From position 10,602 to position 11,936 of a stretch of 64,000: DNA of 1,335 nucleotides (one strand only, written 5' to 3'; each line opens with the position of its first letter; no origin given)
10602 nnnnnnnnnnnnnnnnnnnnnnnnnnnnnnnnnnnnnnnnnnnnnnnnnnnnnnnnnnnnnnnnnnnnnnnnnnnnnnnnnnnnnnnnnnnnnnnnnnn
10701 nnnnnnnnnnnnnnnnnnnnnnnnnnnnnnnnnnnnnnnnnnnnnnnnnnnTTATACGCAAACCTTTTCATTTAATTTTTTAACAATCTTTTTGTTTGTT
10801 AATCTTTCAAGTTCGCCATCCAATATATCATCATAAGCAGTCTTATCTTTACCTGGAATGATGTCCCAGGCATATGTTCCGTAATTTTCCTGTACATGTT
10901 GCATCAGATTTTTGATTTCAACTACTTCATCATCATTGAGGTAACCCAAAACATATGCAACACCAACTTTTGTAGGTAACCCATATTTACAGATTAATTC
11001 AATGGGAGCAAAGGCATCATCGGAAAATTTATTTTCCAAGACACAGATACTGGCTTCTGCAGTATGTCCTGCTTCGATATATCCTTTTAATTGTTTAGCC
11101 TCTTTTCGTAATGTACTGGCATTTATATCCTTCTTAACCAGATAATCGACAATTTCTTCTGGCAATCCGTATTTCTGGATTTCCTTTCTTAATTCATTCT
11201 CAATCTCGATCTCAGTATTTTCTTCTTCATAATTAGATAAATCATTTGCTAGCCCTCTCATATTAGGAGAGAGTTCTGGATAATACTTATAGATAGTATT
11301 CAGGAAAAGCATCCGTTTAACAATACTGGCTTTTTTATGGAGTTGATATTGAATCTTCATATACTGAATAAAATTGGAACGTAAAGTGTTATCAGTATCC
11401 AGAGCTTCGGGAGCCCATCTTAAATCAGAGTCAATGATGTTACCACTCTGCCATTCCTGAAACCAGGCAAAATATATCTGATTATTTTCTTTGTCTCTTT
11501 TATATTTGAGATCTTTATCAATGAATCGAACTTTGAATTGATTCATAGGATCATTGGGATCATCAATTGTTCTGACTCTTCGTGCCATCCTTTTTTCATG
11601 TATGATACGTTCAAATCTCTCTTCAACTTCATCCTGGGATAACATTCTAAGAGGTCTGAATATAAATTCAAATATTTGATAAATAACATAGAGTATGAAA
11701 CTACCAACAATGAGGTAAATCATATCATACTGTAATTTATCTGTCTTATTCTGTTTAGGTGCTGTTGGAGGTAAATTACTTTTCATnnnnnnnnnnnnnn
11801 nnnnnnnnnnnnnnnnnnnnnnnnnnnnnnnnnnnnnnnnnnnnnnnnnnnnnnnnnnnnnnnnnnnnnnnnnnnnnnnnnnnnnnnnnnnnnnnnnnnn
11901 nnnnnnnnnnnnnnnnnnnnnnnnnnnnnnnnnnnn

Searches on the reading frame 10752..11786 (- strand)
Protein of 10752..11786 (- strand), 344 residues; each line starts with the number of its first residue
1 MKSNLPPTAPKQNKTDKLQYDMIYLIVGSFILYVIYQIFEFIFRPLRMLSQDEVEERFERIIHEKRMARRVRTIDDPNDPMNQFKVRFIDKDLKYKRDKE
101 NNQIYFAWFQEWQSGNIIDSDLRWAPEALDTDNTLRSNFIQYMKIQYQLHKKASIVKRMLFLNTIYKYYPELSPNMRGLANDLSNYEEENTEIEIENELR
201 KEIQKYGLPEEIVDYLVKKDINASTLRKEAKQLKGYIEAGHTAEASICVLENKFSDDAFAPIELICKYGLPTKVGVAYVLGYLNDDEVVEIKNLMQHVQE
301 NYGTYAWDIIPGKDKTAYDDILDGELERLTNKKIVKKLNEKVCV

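Call 30: search_protein_families(library=phrogs, proteins=[window:10752-11786:-], max_evalue=0.00001)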
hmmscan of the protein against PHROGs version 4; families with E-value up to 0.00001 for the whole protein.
window:10752-11786:- (344 aa): 0 families

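Call 52: search_protein_families(library=pfam, proteins=[window:10752-11786:-], max_evalue=0.01)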
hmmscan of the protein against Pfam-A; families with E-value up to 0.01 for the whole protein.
window:10752-11786:- (344 aa): 0 families

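Call 90: search_protein_families(library=padloc, proteins=[window:10752-11786:-], max_evalue=0.001)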
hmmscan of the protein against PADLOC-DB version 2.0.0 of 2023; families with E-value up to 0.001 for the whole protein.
window:10752-11786:- (344 aa): 0 families

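Call 96: search_solved_structures(query=window:10752-11786:-, max_evalue=1)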
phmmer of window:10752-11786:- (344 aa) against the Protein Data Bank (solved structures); distinct sequences matched with E-value up to 1: 0.
